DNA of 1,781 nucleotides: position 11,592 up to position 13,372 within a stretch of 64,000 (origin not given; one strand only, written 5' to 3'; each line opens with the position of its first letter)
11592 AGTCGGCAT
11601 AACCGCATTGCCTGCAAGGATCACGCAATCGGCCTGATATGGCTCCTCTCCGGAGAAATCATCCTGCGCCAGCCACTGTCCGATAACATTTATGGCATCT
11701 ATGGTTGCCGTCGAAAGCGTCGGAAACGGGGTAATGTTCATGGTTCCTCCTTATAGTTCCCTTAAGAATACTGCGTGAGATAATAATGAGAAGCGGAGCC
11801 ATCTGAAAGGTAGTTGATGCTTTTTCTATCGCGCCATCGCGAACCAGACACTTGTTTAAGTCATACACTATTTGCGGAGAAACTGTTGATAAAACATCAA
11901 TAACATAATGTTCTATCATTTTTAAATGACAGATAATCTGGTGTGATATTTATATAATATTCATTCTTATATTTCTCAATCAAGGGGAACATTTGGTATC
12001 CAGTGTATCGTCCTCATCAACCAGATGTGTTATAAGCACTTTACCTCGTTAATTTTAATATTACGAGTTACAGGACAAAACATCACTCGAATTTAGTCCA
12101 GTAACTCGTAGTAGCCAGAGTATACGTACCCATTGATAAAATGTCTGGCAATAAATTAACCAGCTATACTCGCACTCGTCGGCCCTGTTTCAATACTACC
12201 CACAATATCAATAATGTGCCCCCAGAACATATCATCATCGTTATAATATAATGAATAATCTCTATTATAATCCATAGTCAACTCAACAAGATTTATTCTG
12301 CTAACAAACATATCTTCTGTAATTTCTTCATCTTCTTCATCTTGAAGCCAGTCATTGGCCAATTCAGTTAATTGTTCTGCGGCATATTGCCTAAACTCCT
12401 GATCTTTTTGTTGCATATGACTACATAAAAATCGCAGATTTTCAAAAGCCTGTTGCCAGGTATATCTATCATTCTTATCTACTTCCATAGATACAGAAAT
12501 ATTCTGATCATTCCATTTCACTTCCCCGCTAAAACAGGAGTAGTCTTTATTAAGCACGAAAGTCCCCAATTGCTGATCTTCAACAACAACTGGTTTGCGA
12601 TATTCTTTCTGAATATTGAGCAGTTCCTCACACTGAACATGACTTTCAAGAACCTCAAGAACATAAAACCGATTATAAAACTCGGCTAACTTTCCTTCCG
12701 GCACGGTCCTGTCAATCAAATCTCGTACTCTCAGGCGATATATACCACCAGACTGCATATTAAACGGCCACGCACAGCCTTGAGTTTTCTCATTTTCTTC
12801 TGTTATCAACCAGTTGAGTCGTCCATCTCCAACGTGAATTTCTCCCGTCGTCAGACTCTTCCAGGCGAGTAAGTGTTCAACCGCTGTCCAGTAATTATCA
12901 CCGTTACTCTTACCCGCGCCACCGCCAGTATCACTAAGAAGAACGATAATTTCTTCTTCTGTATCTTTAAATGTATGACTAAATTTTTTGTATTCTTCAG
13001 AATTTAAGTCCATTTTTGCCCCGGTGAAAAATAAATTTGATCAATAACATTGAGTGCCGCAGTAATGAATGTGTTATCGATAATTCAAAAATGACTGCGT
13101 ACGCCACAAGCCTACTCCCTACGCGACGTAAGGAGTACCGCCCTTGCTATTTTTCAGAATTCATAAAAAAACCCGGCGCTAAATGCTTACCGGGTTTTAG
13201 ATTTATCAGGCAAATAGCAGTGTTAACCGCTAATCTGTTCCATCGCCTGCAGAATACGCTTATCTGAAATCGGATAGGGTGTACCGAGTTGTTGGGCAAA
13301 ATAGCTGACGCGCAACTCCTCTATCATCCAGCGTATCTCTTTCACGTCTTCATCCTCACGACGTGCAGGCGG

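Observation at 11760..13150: AT-rich single-gene islet between ydcF and hrpA encoding a 285-aa orphan protein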

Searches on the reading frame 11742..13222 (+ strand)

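Call 34: search_protein_families(proteins=[L004:6379-6801:-, L004:6036-6371:-, L004:5618-6046:-, L004:5116-5490:-, L002:4390-4881:+, L002:4881-5177:+], library=ncbifam, max_evalue=0.1)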
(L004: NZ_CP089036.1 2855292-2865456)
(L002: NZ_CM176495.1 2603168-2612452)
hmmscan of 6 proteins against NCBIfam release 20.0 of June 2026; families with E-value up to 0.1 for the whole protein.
L004:6379-6801:- (140 aa): 0 families

L004:6036-6371:- (111 aa): 1 family
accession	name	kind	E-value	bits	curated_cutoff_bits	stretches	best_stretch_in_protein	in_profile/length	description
NF004815.0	PRK06169.1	equivalog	0.055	12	506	1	15-43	365-393/471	amidase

L004:5618-6046:- (142 aa): 0 families

L004:5116-5490:- (124 aa): 0 families

L002:4390-4881:+ (164 aa): 0 families

L002:4881-5177:+ (99 aa): 0 families

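Call 36: profile_search(alignment_id=A2)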
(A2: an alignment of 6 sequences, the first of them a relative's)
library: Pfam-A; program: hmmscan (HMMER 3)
A. the first sequence (140 residues): domains with independent E <= 10: 1; with E <= 0.001: 0
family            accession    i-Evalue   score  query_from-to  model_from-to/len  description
Myb_DNA-bind_5    PF13873.12       0.36    11.3      88-108         5-25/78  Myb/SANT-like DNA-binding domain
B. every sequence of the alignment scanned on its own (6 sequences): families by number of members that match
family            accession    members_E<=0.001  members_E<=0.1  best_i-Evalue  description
SUKH_6            PF14568.11                 1               1        2.8e-06  SMI1-KNR4 cell-wall
SMI1_KNR4         PF09346.15                 1               1        1.8e-05  SMI1 / KNR4 family (SUKH-1)
SUKH_5            PF14567.11                 1               1        3.3e-05  SMI1-KNR4 cell-wall

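Call 113: search_protein_families(proteins=[L004:6379-6801:-, L004:6036-6371:-, L004:5618-6046:-, L004:5116-5490:-, L002:4881-5177:+], library=padloc, max_evalue=0.1)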
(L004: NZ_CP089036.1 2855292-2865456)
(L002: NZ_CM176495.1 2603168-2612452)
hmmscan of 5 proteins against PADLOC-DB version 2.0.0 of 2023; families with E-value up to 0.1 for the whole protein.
L004:6379-6801:- (140 aa): 0 families

L004:6036-6371:- (111 aa): 0 families

L004:5618-6046:- (142 aa): 1 family
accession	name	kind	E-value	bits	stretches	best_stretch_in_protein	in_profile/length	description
PDLC00909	JAB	-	0.023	12.4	1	104-125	133-154/168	JAB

L004:5116-5490:- (124 aa): 0 families

L002:4881-5177:+ (99 aa): 0 families

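Call 114: find_homologous_proteins(query=L004:5116-5490:-, max_evalue=0.001)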
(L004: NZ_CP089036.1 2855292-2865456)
Query L004:5116-5490:- (124 aa): 85 proteins with E <= 0.001 among 87 candidates.
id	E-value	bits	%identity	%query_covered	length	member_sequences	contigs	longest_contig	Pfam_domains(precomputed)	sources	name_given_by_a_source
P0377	1.6e-71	256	98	97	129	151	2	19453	-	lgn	-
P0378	5.8e-66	238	87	100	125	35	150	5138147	-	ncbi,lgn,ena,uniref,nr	ncbi:hypothetical protein EYW98_19235 [Escherichia coli]|uniref:Uncharacterized protein n=2 Tax=Esch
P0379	1.5e-65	236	85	100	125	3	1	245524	-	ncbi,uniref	ncbi:hypothetical protein [Escherichia coli]|uniref:hypothetical protein n=1 Tax=Escherichia coli Ta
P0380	1.4e-64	233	87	100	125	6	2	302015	-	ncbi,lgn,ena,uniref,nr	ncbi:hypothetical protein [Escherichia coli]|uniref:hypothetical protein n=1 Tax=Escherichia coli Ta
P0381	1.6e-63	230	86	98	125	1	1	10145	-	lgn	-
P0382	5.7e-63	228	85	100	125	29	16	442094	-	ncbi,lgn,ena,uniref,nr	ncbi:TPA: hypothetical protein HIT55_000314 [Escherichia fergusonii]|uniref:hypothetical protein n=1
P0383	1.4e-62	227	85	100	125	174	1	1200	-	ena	-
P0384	1.8e-60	220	79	100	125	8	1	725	-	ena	-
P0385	1.1e-56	208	78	99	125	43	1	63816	-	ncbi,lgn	ncbi:hypothetical protein ACTC6A_003693 [Escherichia albertii]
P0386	2.2e-56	207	86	90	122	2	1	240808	-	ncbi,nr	ncbi:hypothetical protein FA039_11300 [Escherichia coli]|nr:hypothetical protein [Escherichia coli]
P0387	2.8e-56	207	77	99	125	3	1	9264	-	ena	-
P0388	2.9e-56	206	81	94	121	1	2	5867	-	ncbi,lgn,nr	ncbi:hypothetical protein ABJ851_003925 [Shigella flexneri]|nr:hypothetical protein [Escherichia col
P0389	6.1e-56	205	98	78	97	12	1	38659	-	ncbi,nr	ncbi:hypothetical protein D9D51_15865, partial [Escherichia coli]|nr:hypothetical protein [Escherich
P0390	4.3e-54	199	77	96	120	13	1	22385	-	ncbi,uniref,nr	ncbi:hypothetical protein OGZ16_17555 [Escherichia albertii]|uniref:hypothetical protein n=1 Tax=Esc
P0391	4.0e-41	158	86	69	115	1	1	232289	-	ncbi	-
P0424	2.1e-22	97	46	99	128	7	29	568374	-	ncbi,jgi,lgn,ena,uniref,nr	ncbi:hypothetical protein [Duffyella gerundensis]|jgi:hypothetical protein|uniref:hypothetical prote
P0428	8.9e-22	95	46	97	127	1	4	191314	-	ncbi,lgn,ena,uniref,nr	ncbi:hypothetical protein [Yersinia mollaretii]|uniref:Uncharacterized protein n=1 Tax=Yersinia moll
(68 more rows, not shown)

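Call 115: find_encoding_contigs(protein=P0424, flank=7000, max_places=2)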
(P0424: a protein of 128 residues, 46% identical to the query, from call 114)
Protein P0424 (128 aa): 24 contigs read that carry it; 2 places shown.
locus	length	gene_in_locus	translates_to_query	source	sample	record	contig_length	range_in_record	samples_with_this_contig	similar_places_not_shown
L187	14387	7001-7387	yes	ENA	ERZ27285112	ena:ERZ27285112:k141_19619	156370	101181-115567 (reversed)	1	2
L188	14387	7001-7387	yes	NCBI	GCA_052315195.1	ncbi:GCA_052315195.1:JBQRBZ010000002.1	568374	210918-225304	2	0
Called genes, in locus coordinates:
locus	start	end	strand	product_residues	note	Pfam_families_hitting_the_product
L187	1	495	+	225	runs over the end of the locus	-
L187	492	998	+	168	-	PF11072:DUF2859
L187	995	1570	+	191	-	PF04471:Mrr_cat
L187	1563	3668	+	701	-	PF10412:TrwB_AAD_bind (faint), PF12696:TraG-D_C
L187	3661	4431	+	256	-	PF14348:DtrJ-like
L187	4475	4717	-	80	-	PF06440:DNA_pol3_theta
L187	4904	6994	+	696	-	PF13332:Fil_haemagg_2, PF04829:PT-VENN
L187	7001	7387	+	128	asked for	-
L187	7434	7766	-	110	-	PF08845:SymE_toxin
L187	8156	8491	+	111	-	PF09686:Plasmid_RAQPRD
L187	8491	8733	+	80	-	PF11660:DUF3262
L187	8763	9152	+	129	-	PF11190:DUF2976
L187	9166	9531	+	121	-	PF11990:DUF3487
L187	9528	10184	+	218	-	PF11444:DUF2895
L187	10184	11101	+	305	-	PF11920:DUF3438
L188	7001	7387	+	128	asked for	-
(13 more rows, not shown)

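Call 116: find_encoding_contigs(protein=P0428, flank=7000, max_places=2)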
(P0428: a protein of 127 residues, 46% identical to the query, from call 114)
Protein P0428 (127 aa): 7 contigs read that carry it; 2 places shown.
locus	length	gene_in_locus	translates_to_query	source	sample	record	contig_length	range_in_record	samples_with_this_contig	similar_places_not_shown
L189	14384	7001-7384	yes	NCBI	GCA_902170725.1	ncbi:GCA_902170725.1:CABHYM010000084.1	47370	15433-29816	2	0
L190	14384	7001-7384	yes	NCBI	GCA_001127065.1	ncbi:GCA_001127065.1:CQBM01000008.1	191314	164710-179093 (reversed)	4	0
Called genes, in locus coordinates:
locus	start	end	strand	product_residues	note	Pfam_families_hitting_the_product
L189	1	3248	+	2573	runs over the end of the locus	PF05860:TPS, PF13018:ESPR, PF05594:Fil_haemagg (weak), PF13332:Fil_haemagg_2, PF04829:PT-VENN, PF21726:DUF6862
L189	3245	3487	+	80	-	-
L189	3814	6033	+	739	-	PF13332:Fil_haemagg_2, PF04829:PT-VENN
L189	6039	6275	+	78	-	-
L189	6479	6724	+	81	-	-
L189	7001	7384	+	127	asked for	-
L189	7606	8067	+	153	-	-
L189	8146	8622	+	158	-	-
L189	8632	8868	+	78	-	-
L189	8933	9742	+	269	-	PF13332:Fil_haemagg_2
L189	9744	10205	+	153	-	PF27221:PM0498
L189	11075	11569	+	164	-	PF10754:DUF2569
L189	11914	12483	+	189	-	-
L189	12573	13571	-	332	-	PF04069:OpuAC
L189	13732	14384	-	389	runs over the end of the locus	PF00528:BPD_transp_1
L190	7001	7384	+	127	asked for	-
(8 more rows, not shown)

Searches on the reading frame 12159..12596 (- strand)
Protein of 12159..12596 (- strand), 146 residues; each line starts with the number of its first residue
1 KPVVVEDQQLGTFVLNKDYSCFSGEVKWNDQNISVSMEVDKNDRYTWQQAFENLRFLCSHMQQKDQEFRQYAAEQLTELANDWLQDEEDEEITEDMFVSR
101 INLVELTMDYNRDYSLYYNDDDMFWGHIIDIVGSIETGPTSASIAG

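Call 61: search_solved_structures(query=A3, max_evalue=5, show_alignments=1)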
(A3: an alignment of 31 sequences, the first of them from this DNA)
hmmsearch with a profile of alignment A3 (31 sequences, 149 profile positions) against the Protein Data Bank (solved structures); distinct sequences matched with E-value up to 5: 2.
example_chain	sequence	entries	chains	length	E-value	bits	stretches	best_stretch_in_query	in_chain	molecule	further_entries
8e0o_C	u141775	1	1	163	0.49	14.2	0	17-62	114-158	hetBGL03-15-18c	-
2n4i_A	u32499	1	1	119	2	12.2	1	104-135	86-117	Selection and upkeep of intraepithelial T-cells protein 1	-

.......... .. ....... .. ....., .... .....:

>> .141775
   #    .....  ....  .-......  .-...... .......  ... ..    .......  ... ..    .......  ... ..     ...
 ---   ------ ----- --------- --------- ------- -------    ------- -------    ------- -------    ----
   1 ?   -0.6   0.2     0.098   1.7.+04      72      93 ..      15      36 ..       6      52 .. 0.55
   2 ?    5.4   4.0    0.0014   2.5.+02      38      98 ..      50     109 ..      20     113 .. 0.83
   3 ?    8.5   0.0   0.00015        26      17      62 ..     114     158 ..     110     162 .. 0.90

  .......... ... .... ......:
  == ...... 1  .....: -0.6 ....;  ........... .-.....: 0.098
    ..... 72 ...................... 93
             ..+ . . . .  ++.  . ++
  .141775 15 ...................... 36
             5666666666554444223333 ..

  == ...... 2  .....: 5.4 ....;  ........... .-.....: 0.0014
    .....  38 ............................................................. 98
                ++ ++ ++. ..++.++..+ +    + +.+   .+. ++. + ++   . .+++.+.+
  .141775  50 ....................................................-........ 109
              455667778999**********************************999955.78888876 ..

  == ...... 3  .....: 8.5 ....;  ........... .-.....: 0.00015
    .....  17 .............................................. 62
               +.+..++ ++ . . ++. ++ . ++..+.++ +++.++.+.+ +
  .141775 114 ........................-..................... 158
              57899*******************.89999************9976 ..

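Call 66: predict_structure(alignment_id=A3)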
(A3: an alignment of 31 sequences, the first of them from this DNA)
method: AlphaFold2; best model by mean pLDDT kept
length: 146 residues; sequences in the alignment: 31
mean_pLDDT: 95.4   pTM: 0.88
mean pLDDT of the five models: 95.4, 95.2, 94.9, 94.8, 94.7
residues with pLDDT >= 90: 132; 70-90: 12; 50-70: 2; < 50: 0
segments of 3 or more residues with pLDDT < 50: none
pLDDT, mean of each block of 10 residues (from residue 1): 92 97 96 98 97 97 98 98 80 97 98 98 93 98 94
secondary structure, 60 per line:
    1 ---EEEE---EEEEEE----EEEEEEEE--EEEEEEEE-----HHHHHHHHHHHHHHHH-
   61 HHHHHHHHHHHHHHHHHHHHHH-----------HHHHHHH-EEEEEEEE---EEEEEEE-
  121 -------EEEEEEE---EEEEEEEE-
elements in order: E4-7 E11-16 E21-28 E31-38 H44-59 H61-82 H94-100 E102-109 E113-119 E128-134 E138-145

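Call 96: search_protein_representatives(alignment_id=A3)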
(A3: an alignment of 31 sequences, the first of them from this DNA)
Query: 31 sequences, 149 profile positions. Proteins with E-value up to 0.001 (for the whole library): 3080; up to 1e-10: 1763; up to 1e-30: 240. The best 150 are listed.
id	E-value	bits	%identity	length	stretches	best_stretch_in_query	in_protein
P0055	1.5e-57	210.6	-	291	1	1-149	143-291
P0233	8.0e-57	208.2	-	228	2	1-141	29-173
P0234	2.0e-56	206.9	-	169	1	1-149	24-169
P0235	8.3e-54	198.4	-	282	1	1-149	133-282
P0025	1.1e-53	198.1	-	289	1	1-149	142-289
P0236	1.4e-52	194.4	-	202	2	48-149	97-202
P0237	1.6e-52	194.2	-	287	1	1-149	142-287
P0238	2.7e-52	193.5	-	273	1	1-149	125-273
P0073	7.7e-52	192.1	-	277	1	1-149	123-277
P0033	1.4e-50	187.9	-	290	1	1-149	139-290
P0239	5.7e-50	186.0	-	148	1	4-149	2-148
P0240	1.4e-49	184.7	-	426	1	1-149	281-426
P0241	7.0e-49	182.5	-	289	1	1-149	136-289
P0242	1.7e-48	181.2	-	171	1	2-149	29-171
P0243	2.9e-48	180.4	-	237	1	1-149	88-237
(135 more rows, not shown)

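Call 102: profile_search(alignment_id=A4)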
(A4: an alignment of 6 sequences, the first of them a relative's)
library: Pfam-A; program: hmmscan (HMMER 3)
A. the first sequence (414 residues): domains with independent E <= 10: 2; with E <= 0.001: 2
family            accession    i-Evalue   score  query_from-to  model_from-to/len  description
DUF2262           PF10020.14    1.8e-36   126.2     268-411         3-141/142  Uncharacterized protein conserved in bacteria (DUF2262)
DUF7021           PF22886.1     3.6e-05    24.1     135-214         7-88/123  Domain of unknown function (DUF7021)
B. every sequence of the alignment scanned on its own (6 sequences): families by number of members that match
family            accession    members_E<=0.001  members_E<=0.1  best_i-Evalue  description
DUF2262           PF10020.14                 6               6        6.4e-46  Uncharacterized protein conserved in bacteria (DUF2262)
DUF7021           PF22886.1                  6               6        7.0e-33  Domain of unknown function (DUF7021)
DUF5713           PF18977.5                  1               1        1.4e-37  Family of unknown function (DUF5713)
7TM_GPCR_Sri      PF10327.15                 0               1        1.0e-02  Serpentine type 7TM GPCR chemoreceptor Sri
DUF7555           PF24432.1                  0               1        9.8e-02  Family of unknown function (DUF7555)

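Call 103: profile_search(protein=P0240)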
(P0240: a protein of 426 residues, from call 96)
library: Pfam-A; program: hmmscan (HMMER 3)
A. the first sequence (426 residues): domains with independent E <= 10: 3; with E <= 0.001: 2
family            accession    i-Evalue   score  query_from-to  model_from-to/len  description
DUF2262           PF10020.14    2.5e-43   148.5     287-424         1-142/142  Uncharacterized protein conserved in bacteria (DUF2262)
DUF7021           PF22886.1     3.7e-28    98.3     152-279         3-123/123  Domain of unknown function (DUF7021)
YABBY             PF04690.20        0.5    11.2     249-269        23-43/69  YABBY protein, C-terminal
